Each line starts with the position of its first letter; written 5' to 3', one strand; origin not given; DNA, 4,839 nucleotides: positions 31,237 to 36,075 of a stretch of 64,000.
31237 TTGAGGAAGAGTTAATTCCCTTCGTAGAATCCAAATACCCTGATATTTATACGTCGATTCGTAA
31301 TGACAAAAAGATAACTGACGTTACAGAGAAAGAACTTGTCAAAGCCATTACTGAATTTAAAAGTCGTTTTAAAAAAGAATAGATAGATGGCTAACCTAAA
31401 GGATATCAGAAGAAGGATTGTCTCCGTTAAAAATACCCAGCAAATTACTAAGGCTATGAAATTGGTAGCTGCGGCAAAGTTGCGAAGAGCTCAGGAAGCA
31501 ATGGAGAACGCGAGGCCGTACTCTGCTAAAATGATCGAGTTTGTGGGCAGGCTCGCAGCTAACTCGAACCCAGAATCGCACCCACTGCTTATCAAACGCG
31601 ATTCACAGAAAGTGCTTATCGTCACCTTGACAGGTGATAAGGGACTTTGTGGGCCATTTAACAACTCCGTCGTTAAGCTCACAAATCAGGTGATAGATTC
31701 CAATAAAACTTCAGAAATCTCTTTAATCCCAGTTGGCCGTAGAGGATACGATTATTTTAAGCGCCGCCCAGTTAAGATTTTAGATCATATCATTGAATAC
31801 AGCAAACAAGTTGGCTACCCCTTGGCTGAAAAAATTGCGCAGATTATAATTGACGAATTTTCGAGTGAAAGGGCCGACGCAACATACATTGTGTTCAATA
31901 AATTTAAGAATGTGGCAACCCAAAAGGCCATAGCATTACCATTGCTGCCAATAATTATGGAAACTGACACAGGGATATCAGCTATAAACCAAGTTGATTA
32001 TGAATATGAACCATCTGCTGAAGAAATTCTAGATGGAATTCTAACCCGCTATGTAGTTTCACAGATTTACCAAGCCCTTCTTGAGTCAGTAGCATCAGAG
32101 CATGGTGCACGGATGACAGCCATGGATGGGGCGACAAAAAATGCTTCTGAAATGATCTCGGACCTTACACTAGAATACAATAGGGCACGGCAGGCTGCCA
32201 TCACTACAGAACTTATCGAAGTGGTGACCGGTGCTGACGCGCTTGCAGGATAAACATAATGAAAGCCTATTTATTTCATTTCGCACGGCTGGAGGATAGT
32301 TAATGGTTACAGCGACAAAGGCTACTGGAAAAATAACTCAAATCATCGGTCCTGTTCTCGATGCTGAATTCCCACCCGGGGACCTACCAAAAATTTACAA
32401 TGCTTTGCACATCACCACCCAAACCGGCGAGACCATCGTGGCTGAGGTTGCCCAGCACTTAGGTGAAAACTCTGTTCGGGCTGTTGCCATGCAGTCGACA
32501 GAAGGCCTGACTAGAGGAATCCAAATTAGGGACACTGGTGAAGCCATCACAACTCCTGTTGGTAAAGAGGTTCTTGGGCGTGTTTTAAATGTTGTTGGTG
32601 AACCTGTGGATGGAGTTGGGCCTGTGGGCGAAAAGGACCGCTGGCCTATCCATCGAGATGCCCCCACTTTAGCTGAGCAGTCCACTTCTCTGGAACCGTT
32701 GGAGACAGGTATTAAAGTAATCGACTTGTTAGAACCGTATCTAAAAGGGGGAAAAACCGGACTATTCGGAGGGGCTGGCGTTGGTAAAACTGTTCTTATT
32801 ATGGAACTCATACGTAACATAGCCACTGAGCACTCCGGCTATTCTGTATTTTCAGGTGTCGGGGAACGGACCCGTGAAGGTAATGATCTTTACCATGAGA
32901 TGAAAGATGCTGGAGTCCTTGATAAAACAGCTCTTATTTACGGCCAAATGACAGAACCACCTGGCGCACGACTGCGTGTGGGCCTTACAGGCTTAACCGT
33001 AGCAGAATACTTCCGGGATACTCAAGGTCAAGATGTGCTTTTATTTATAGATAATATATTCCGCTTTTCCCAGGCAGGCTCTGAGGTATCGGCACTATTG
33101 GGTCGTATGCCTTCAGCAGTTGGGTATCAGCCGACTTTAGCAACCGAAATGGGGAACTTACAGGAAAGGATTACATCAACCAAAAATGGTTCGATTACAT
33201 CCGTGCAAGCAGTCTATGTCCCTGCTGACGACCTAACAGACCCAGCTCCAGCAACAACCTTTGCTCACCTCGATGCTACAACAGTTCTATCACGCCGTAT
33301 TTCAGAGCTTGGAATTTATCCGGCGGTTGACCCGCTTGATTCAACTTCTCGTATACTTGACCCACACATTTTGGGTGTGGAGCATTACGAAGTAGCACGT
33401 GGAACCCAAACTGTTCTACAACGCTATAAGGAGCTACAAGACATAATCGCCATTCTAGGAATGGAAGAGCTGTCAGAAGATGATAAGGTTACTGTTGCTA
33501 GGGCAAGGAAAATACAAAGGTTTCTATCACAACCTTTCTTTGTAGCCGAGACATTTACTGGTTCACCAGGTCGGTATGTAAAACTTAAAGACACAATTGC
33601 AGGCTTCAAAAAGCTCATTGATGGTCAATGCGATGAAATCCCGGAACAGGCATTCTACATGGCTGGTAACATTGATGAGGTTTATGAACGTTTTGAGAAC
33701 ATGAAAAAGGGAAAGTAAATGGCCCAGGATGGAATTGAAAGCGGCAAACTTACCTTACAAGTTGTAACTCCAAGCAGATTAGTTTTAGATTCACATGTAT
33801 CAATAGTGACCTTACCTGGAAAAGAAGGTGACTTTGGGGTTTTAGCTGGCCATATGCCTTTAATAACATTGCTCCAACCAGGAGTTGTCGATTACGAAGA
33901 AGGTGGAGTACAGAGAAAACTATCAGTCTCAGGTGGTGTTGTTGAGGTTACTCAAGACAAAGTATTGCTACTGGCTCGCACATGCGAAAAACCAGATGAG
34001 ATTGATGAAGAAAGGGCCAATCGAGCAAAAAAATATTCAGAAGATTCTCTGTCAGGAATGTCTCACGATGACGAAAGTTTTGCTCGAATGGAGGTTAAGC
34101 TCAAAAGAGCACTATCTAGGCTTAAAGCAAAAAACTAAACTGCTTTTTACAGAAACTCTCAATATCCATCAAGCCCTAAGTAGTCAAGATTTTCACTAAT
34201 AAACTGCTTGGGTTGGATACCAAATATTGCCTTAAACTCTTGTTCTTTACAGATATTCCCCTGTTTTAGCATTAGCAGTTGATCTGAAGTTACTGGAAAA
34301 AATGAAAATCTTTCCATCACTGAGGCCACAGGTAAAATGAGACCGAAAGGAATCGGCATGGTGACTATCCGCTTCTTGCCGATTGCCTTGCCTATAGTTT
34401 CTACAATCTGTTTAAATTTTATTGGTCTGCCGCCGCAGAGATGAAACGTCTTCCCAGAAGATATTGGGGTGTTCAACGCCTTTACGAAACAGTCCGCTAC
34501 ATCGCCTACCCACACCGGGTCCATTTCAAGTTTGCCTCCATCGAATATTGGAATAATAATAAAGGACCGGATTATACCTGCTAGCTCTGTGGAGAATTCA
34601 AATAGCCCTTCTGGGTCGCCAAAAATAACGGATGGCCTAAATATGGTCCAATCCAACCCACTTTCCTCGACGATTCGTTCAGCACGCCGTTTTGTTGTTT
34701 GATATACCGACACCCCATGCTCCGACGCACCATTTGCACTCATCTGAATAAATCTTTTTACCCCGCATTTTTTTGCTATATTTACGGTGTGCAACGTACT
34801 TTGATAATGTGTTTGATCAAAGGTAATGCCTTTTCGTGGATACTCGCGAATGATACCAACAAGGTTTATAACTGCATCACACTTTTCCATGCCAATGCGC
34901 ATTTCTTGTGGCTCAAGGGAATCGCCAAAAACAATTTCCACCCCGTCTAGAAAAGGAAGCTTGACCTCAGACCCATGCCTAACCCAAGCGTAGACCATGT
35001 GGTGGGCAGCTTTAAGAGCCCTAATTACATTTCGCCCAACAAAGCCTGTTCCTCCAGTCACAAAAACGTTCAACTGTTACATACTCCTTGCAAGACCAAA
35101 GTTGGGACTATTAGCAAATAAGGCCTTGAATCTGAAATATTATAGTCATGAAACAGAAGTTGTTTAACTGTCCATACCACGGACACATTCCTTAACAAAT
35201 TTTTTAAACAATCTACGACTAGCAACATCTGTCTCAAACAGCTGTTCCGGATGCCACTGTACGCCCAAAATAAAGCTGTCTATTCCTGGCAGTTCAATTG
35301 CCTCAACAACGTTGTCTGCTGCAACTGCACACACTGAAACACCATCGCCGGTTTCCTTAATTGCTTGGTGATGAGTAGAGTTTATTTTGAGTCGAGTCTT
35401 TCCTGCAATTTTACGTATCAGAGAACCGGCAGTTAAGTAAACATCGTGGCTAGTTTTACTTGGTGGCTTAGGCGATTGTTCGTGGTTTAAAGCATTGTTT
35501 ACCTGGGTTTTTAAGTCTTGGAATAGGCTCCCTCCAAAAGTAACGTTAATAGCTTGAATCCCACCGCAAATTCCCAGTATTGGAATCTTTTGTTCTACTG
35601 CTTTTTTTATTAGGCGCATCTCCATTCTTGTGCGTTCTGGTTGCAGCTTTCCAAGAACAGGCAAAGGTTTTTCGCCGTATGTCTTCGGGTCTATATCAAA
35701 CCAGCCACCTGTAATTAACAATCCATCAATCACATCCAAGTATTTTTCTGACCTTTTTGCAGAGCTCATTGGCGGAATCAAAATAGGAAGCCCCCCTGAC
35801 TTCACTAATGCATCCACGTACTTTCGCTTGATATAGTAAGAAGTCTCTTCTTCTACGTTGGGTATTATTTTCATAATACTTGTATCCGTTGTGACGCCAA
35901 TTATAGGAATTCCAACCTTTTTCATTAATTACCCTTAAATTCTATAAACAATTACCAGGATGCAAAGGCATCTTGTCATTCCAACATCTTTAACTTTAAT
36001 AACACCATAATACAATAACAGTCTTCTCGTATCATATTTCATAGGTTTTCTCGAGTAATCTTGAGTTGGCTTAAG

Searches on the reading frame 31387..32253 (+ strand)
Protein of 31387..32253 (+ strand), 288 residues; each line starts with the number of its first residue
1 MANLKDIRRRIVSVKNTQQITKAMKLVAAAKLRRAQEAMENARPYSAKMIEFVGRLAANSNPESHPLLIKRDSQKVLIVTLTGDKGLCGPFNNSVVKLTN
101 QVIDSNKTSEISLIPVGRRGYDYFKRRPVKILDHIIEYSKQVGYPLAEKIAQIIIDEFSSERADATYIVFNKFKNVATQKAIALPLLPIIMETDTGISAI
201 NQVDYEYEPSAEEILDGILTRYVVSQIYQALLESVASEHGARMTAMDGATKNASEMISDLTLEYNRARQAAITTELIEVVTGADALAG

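Call 45: search_protein_families(library=pfam, proteins=[window:31387-32253:+], max_evalue=0.00001)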
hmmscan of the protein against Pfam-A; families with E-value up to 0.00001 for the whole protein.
window:31387-32253:+ (288 aa): 1 family
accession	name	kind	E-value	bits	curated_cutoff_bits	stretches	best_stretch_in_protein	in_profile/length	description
PF00231.24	ATP-synt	-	7.3e-102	341.3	39.9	1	3-286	1-285/285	ATP synthase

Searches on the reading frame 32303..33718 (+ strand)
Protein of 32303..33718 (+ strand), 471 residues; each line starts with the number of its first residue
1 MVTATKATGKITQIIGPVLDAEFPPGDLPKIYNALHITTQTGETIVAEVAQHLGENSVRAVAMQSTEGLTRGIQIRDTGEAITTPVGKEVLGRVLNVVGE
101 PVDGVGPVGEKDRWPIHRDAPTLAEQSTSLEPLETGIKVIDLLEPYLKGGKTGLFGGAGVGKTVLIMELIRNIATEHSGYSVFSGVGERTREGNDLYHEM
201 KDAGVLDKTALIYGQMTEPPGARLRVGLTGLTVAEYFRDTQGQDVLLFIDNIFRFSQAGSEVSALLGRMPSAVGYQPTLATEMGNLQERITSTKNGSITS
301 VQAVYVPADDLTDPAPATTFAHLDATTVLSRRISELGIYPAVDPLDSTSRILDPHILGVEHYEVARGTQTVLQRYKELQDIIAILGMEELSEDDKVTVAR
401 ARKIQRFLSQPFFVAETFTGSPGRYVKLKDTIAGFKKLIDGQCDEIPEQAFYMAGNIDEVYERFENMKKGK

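Call 45: search_protein_families(library=pfam, proteins=[window:32303-33718:+], max_evalue=0.00001)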
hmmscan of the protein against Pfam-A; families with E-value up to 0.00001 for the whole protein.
window:32303-33718:+ (471 aa): 3 families
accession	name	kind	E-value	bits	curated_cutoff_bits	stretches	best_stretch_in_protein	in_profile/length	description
PF00006.31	ATP-synt_ab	-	5.6e-73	245.5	29.5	1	136-349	1-213/213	ATP synthase alpha/beta family, nucleotide-binding domain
PF02874.29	ATP-synt_ab_N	-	1.1e-20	74.4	20.9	1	11-79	1-69/69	ATP synthase alpha/beta family, beta-barrel domain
PF22919.1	ATP-synt_VA_C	-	4.1e-16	59.3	24.7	1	357-440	8-94/101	C-terminal domain of V and A type ATP synthase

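Call 69: find_homologous_proteins(query=window:32303-33718:+, max_evalue=1e-100)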
Query window:32303-33718:+ (471 aa): 8000 proteins with E <= 1e-100 among 8000 candidates; the best 120 are listed.
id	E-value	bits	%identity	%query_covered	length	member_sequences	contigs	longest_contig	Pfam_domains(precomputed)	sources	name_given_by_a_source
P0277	0.0e+0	1041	100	100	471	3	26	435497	PF02874.30,PF00006.32,PF22919.2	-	-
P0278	1.5e-278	942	69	98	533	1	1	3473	PF02874.30,PF00006.32,PF22919.2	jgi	-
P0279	3.3e-273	924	88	100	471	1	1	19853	PF02874.30,PF00006.32,PF22919.2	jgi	-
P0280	1.2e-271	919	87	100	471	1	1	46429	PF02874.30,PF00006.32,PF22919.2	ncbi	-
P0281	2.2e-271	918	88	100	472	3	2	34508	PF02874.30,PF00006.32,PF22919.2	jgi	-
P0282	1.2e-269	913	87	100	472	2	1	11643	PF02874.30,PF00006.32,PF22919.2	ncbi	-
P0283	1.8e-269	912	86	100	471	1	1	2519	PF02874.30,PF00006.32,PF22919.2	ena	-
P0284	3.4e-269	911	86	100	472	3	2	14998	PF02874.30,PF00006.32,PF22919.2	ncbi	-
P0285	5.1e-268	907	87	100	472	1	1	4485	PF02874.30,PF00006.32,PF22919.2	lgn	-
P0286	2.5e-267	905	86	100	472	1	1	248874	PF02874.30,PF00006.32,PF22919.2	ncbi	ncbi:MAG: F0F1 ATP synthase subunit beta [Candidatus Nitrospinota bacterium M3_3B_026]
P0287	1.3e-266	903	85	100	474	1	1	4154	PF02874.30,PF00006.32,PF22919.2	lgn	-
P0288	4.2e-266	901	86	100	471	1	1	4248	PF02874.30,PF00006.32,PF22919.2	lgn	-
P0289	1.4e-265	899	85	100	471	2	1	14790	PF02874.30,PF00006.32,PF22919.2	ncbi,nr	ncbi:MAG: F0F1 ATP synthase subunit beta [Nitrospinae bacterium]|nr:F0F1 ATP synthase subunit beta [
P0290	3.8e-265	898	85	100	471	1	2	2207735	PF02874.30,PF00006.32,PF22919.2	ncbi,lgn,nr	ncbi:MAG: F0F1 ATP synthase subunit beta [Nitrospinae bacterium]|nr:F0F1 ATP synthase subunit beta [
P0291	1.4e-264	896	86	100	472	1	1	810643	PF02874.30,PF00006.32,PF22919.2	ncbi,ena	-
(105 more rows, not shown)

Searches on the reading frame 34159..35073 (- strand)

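Call 45: search_protein_families(library=pfam, proteins=[window:34159-35073:-], max_evalue=0.00001)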
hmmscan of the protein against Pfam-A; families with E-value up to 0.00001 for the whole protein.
window:34159-35073:- (304 aa): 6 families
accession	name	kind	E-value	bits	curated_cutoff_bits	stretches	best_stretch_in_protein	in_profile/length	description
PF13460.12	NAD_binding_10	-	4.9e-24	85.6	27.2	1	7-161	1-157/184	NAD(P)H-binding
PF01370.27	Epimerase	-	7.9e-23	81.6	20.9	1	3-205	1-230/240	NAD dependent epimerase/dehydratase family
PF05368.20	NmrA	-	3.4e-13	50.3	27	1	3-234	5-237/298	NmrA-like family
PF01073.25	3Beta_HSD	-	1.7e-11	44.2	22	1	5-114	2-117/280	3-beta hydroxysteroid dehydrogenase/isomerase family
PF07993.18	NAD_binding_4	-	6.2e-10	39.1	20.1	0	122-155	175-212/258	Male sterility protein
PF04321.23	RmlD_sub_bind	-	1.8e-08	34.2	27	0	121-223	122-223/287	RmlD substrate binding domain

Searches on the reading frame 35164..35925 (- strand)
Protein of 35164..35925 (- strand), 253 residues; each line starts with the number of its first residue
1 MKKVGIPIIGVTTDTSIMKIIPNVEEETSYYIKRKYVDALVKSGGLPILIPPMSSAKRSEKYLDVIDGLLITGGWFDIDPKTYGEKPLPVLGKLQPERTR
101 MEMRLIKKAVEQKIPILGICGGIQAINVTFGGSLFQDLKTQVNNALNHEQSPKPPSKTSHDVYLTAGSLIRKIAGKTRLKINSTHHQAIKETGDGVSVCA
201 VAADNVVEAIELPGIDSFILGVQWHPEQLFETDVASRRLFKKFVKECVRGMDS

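Call 45: search_protein_families(library=pfam, proteins=[window:35164-35925:-], max_evalue=0.00001)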
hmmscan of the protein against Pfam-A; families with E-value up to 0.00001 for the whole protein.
window:35164-35925:- (253 aa): 2 families
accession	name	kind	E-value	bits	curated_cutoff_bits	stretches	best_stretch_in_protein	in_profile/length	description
PF07722.19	Peptidase_C26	-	1.9e-68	230.9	20.5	1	7-227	1-219/219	Peptidase C26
PF00117.34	GATase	-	4.4e-15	56.3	22.8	1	37-231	14-176/190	Glutamine amidotransferase class-I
